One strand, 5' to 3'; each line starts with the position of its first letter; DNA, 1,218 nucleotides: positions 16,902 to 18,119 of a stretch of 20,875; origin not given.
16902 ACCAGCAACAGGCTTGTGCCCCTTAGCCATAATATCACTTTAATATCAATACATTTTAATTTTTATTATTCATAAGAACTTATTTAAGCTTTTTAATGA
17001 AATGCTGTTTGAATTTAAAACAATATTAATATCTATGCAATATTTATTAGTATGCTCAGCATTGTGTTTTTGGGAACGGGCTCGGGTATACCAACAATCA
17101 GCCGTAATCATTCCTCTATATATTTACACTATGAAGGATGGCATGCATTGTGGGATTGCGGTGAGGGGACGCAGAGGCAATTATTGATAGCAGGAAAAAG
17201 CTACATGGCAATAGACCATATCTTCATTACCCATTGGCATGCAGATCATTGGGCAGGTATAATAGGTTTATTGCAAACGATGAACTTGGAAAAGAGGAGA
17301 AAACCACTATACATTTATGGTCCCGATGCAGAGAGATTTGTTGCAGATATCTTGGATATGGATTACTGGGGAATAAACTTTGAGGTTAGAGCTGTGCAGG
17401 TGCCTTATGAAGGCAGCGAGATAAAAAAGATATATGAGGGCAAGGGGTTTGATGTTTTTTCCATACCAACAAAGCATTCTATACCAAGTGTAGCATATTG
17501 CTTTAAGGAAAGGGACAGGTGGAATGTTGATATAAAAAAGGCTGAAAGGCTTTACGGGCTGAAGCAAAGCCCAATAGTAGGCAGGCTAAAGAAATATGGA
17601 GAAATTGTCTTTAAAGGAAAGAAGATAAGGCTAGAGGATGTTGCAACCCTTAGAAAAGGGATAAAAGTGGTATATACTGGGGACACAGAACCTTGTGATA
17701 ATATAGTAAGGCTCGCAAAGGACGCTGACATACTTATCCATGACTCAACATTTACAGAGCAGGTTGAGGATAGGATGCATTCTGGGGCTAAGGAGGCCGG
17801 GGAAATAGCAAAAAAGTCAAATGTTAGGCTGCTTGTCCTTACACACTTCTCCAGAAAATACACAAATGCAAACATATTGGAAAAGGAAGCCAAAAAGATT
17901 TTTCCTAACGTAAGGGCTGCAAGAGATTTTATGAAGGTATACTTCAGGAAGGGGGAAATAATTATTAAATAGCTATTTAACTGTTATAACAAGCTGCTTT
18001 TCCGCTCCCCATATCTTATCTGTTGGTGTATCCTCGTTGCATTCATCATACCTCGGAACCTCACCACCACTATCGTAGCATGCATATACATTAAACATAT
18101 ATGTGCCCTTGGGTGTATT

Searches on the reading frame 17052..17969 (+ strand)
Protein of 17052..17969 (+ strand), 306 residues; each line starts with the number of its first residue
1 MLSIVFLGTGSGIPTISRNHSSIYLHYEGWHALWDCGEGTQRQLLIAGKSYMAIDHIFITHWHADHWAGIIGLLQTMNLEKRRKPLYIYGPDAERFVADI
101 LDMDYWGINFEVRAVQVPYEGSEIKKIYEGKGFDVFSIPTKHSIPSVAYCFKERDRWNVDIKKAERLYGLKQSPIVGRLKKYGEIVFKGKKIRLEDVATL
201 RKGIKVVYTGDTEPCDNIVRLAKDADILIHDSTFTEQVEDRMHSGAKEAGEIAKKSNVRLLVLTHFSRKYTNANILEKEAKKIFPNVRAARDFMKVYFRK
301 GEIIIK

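Call 16: search_protein_families(library=pfam, proteins=[window:17052-17969:+], max_evalue=0.001)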
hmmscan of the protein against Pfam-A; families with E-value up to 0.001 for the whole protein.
window:17052-17969:+ (306 aa): 4 families
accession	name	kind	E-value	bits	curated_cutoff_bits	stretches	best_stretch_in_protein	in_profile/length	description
PF12706.13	Lactamase_B_2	-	1.4e-15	57.9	27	2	202-266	133-200/200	Beta-lactamase superfamily domain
PF00753.33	Lactamase_B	-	8.6e-09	36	22.7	1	20-78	6-68/196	Metallo-beta-lactamase superfamily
PF23023.1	Anti-Pycsar_Apyc1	-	2.3e-06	27.7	50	1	2-72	3-72/250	Anti-Pycsar protein Apyc1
PF13691.12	Lactamase_B_4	-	6.4e-05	23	27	1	19-67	11-58/63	tRNase Z endonuclease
